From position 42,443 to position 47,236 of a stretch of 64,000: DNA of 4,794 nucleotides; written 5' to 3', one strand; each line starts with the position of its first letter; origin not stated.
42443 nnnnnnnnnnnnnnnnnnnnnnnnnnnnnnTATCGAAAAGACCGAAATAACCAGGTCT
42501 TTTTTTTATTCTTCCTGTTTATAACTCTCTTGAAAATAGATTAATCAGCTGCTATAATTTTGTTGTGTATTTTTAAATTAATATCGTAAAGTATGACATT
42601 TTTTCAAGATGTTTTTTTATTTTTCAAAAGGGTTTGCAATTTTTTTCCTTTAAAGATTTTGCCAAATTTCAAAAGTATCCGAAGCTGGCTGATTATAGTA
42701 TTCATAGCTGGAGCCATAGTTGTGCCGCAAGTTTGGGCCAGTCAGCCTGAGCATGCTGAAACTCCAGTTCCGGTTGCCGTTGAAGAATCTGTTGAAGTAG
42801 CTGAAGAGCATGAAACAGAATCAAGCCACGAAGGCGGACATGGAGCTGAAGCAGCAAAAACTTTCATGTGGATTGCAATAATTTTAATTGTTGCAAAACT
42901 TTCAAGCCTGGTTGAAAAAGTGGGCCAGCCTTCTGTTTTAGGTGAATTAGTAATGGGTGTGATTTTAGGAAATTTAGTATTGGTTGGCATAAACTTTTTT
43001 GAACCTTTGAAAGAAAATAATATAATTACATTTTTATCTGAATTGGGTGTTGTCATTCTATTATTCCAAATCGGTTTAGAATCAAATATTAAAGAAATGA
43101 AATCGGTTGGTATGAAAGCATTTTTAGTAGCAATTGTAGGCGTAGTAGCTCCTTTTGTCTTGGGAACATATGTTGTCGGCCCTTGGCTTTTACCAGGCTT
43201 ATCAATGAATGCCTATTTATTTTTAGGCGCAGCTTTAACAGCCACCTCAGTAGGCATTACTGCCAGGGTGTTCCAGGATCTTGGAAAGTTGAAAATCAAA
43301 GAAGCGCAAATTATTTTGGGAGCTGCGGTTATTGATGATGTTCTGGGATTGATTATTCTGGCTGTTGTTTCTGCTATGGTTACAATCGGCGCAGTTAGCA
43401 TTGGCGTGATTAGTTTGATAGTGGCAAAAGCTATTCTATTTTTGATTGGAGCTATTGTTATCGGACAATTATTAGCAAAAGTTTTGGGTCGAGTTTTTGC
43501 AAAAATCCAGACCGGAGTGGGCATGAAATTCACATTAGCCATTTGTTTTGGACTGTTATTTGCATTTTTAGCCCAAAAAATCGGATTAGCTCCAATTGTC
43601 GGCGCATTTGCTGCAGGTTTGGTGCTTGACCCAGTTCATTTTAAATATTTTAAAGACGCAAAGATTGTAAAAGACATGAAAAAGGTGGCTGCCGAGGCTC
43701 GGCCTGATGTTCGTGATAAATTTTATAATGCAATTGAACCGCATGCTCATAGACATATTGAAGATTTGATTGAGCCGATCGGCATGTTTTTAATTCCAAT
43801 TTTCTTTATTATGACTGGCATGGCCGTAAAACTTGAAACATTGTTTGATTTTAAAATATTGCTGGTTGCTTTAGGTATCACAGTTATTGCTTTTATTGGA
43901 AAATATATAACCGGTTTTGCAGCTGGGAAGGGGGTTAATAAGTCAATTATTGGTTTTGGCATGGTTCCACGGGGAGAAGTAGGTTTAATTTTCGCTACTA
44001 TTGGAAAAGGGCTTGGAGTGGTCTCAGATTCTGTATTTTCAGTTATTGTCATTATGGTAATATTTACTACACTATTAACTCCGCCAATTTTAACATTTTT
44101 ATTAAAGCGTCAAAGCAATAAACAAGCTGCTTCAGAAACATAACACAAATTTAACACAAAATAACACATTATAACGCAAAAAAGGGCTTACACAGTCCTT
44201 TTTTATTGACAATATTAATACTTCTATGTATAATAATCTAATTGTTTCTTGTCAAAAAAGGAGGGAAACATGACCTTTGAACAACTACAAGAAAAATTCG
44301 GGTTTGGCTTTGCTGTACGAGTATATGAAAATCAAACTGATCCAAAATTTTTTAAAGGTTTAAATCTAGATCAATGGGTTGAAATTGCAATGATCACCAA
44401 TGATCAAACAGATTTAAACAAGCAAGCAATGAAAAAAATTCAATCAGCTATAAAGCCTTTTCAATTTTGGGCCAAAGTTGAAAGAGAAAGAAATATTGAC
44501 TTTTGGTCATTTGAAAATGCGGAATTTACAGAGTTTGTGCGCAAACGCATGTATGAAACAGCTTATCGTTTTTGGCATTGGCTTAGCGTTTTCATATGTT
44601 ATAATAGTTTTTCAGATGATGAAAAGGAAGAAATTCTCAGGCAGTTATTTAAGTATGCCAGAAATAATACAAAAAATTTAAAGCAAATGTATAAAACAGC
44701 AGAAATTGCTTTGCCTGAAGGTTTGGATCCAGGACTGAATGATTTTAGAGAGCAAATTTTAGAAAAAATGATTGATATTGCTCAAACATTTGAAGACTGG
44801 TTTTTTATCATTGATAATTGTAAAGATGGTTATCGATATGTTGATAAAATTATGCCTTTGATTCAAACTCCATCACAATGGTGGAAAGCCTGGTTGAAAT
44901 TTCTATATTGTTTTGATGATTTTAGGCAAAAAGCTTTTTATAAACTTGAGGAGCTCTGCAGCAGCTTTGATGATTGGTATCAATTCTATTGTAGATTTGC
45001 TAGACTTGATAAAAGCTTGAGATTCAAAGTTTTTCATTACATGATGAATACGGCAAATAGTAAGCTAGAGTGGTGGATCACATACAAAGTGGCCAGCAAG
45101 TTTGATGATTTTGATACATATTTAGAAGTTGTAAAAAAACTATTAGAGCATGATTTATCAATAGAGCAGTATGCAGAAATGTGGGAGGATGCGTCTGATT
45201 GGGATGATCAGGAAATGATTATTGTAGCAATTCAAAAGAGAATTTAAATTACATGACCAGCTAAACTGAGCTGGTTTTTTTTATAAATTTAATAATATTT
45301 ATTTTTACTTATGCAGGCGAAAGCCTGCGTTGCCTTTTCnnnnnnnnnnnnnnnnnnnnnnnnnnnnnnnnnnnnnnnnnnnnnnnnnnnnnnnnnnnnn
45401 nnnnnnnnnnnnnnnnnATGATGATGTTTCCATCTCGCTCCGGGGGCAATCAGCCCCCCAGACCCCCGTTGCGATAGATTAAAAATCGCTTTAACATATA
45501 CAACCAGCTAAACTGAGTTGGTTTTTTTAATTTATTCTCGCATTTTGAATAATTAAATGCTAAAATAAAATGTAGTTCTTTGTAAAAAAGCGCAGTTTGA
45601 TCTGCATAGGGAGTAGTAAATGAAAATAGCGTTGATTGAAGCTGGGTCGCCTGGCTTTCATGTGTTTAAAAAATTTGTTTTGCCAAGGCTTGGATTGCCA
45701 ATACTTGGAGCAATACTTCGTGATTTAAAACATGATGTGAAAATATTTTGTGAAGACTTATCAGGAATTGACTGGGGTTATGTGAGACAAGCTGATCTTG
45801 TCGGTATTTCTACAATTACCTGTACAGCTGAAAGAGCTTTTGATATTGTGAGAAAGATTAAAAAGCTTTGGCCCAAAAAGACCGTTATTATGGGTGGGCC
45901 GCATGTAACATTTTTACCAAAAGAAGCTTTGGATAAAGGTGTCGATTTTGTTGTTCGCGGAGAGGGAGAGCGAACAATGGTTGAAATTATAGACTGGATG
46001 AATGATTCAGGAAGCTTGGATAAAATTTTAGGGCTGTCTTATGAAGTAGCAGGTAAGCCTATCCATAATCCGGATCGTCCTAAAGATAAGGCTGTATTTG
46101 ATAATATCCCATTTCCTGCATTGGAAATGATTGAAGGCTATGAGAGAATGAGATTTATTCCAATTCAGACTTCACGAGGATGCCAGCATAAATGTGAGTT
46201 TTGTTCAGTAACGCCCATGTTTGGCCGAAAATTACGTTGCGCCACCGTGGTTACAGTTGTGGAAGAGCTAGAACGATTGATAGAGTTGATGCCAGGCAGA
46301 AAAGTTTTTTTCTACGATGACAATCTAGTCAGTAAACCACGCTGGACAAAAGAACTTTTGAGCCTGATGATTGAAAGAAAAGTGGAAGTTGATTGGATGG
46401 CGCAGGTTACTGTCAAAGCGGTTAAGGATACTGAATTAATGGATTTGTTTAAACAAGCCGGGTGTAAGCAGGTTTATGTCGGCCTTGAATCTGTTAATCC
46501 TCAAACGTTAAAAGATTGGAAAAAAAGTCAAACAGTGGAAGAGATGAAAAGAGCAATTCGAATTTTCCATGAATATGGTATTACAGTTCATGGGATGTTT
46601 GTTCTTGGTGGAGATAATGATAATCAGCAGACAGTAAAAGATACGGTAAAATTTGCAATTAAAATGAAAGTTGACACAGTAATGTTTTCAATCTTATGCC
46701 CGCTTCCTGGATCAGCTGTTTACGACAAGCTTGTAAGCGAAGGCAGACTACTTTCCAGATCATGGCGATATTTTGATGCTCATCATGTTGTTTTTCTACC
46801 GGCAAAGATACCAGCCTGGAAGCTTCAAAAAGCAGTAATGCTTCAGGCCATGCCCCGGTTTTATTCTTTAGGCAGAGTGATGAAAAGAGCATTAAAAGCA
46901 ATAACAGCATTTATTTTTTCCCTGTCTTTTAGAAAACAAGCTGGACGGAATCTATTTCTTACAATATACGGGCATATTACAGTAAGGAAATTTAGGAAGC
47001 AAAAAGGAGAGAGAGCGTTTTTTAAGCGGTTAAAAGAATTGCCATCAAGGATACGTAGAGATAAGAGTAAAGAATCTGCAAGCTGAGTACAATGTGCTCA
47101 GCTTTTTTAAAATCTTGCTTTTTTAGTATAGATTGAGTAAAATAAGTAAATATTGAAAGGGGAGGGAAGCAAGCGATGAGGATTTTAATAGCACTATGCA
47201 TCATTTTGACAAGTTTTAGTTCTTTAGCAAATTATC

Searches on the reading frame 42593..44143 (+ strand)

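Call 23: search_protein_families(library=ncbifam, proteins=[window:42593-44143:+], max_evalue=0.00001)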
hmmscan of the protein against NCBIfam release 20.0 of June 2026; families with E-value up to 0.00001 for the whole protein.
window:42593-44143:+ (516 aa): 5 families
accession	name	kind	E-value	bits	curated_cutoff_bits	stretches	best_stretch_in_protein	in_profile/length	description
TIGR00932.1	2a37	subfamily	1e-41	143.3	238.3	1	104-350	8-246/275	monovalent cation:proton antiporter-2 (CPA2) family protein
NF002973.0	PRK03659.1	equivalog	4e-13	48.8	804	1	99-352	15-257/602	glutathione-regulated potassium-efflux system protein KefB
NF002924.0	PRK03562.1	equivalog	2.1e-09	36.4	752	1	103-351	20-259/623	glutathione-regulated potassium-efflux system protein KefC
NF003716.0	PRK05326.1-3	equivalog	2.1e-07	29.8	355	1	89-351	6-262/499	potassium/proton antiporter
NF007950.1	PRK10669.1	equivalog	1.2e-06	27.7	700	0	103-347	21-263/547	YbaL family putative K(+) efflux transporter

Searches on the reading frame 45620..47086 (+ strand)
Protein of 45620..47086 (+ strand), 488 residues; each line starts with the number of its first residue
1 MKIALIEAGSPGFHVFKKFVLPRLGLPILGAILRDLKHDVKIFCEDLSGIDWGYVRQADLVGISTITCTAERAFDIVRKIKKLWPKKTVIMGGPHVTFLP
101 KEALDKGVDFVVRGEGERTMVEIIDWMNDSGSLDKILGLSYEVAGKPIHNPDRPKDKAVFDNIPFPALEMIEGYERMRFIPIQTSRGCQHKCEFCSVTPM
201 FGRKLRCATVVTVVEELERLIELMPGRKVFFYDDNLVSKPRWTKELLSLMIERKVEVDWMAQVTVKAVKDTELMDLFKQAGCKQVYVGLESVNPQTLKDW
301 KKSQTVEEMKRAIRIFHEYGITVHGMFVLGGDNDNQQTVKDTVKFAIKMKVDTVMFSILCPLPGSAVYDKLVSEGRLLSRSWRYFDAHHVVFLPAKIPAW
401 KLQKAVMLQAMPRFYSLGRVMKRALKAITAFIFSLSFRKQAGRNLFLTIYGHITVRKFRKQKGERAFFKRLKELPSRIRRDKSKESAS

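Call 23: search_protein_families(library=ncbifam, proteins=[window:45620-47086:+], max_evalue=0.00001)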
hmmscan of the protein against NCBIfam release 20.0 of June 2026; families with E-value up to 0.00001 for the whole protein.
window:45620-47086:+ (488 aa): 23 families
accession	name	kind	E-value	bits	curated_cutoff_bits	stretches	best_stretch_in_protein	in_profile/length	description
TIGR03471.1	HpnJ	equivalog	6.6e-51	173.6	577.6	1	58-416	69-430/472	hopanoid biosynthesis associated radical SAM protein HpnJ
TIGR02026.1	BchE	equivalog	7.9e-43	147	481.35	1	56-416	62-429/497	magnesium-protoporphyrin IX monomethyl ester anaerobic oxidative cyclase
TIGR04479.1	bcpD_PhpK_rSAM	subfamily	1.1e-41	142.8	600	1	58-352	111-412/504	PhpK family radical SAM P-methyltransferase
TIGR04072.2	rSAM_ladder_B12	equivalog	7.9e-41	140.1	360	1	34-377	48-378/443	lipid biosynthesis B12-binding/radical SAM protein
TIGR04367.1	HpnR_B12_rSAM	equivalog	6.1e-31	107.5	650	1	22-404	21-403/490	hopanoid C-3 methylase HpnR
TIGR04014.1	B12_SAM_MJ_0865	equivalog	2.1e-30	105.9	360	1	28-372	16-359/434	methyl-coenzyme M reductase glutamine C-methyltransferase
NF050148.1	rSAM_ApyD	equivalog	5.1e-29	101.1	750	1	57-372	74-394/645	RiPP biosynthesis radical SAM protein ApyD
TIGR04013.1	B12_SAM_MJ_1487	hypoth_equivalog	9.4e-28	97.1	251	1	57-366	43-352/382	TIGR04013 family B12-binding domain/radical SAM domain-containing protein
NF038361.1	rSAM_Sden_1168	equivalog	3e-27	95.4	575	1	59-405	142-507/560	Sden_1168 family B12-binding radical SAM P-methyltransferase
NF040546.1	rSAM_CUAEP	equivalog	3.2e-23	82.1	500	1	25-338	15-330/468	CUAEP/CCAEP-tail radical SAM (seleno)protein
TIGR03975.1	rSAM_ocin_1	subfamily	9.8e-21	73.9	281.85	1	56-325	127-406/606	RiPP maturation radical SAM C-methyltransferase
NF040542.1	rSAM_RCCLKC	equivalog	1e-20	74.4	450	1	36-329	26-330/423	arsinothricin biosynthesis radical SAM protein ArsL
TIGR04385.1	B12_rSAM_cofa1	equivalog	1.3e-18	67.5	450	1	38-345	55-360/438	B12 lower ligand biosynthesis radical SAM protein BzaD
NF033712.0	B12_rSAM_KedN5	subfamily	1.7e-16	59.6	700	1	58-236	63-251/624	KedN5 family methylcobalamin-dependent radical SAM C-methyltransferase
TIGR04295.1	B12_rSAM_oligo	hypoth_equivalog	4.5e-16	58.6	400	1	88-371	103-384/422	TIGR04295 family B12-binding domain-containing radical SAM protein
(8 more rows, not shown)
